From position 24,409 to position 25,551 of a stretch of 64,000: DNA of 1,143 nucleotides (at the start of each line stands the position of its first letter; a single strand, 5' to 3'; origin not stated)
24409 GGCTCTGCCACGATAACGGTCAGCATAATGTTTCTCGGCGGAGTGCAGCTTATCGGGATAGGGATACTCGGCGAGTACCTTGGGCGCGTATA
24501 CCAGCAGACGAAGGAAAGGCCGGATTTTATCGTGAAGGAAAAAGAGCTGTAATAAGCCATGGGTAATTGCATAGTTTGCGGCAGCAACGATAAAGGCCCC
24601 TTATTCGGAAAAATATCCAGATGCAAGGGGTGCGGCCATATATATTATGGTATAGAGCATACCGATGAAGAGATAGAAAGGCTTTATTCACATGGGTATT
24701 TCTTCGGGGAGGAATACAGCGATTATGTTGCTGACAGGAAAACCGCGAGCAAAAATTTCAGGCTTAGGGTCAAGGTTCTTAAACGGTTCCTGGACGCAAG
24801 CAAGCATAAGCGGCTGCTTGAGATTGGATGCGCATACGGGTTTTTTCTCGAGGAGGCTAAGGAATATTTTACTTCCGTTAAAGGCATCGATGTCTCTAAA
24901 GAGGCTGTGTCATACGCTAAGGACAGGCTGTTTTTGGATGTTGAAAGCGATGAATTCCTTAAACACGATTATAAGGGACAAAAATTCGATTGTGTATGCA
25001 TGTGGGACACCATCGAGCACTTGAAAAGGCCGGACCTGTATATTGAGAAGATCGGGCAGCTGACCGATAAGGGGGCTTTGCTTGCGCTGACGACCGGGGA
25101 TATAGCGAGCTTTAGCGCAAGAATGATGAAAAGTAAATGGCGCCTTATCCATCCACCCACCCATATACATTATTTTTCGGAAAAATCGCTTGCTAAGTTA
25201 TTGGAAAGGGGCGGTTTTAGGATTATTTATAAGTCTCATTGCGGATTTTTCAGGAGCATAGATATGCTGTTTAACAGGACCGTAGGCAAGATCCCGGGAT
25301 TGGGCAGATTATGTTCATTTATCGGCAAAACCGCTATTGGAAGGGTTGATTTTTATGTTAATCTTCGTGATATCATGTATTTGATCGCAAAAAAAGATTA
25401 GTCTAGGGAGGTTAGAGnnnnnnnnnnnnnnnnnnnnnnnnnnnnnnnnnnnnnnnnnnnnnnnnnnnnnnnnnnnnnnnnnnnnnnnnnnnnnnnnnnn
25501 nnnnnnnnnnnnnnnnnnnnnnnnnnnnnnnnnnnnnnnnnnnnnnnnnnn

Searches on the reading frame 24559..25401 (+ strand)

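Call 6: search_protein_families(library=pfam, proteins=[window:24559-25401:+], max_evalue=0.001)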
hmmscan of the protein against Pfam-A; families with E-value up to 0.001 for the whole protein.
window:24559-25401:+ (280 aa): 6 families
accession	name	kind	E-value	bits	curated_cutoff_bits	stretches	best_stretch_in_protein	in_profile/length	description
PF13489.12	Methyltransf_23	-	1.4e-26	93.6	27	1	72-223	11-162/164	Methyltransferase domain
PF13847.12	Methyltransf_31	-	1.4e-10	41.5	27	1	81-195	2-127/145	Methyltransferase domain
PF08241.18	Methyltransf_11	-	3.8e-10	40.7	21.2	1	87-176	1-94/95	Methyltransferase domain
PF13649.12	Methyltransf_25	-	9.1e-10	39.5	27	1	87-163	2-87/97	Methyltransferase domain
PF08242.18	Methyltransf_12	-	1.7e-09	38.7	30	1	87-174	1-97/98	Methyltransferase domain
PF02353.26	CMAS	-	3.8e-06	26.9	27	1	69-179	49-166/273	Mycolic acid cyclopropane synthetase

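Call 28: search_protein_families(library=ncbifam, proteins=[window:24559-25401:+], max_evalue=0.00001)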
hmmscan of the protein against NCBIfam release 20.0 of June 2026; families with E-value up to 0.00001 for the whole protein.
window:24559-25401:+ (280 aa): 4 families
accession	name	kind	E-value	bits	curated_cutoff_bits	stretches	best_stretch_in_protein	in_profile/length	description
TIGR01983.1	UbiG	equivalog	4.7e-10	39.1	102.95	1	71-222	45-202/228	bifunctional 2-polyprenyl-6-hydroxyphenol methylase/3-demethylubiquinol 3-O-methyltransferase UbiG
TIGR04345.1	ovoA_Cterm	equivalog_domain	7e-10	38.8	170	0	50-120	16-79/242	putative 4-mercaptohistidine N1-methyltransferase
NF008686.0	PRK11705.1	equivalog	3.6e-08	32.9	400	1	62-194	147-280/383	cyclopropane fatty acyl phospholipid synthase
TIGR02072.1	BioC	equivalog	9.2e-06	25.6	184.95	0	74-222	27-173/244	malonyl-ACP O-methyltransferase BioC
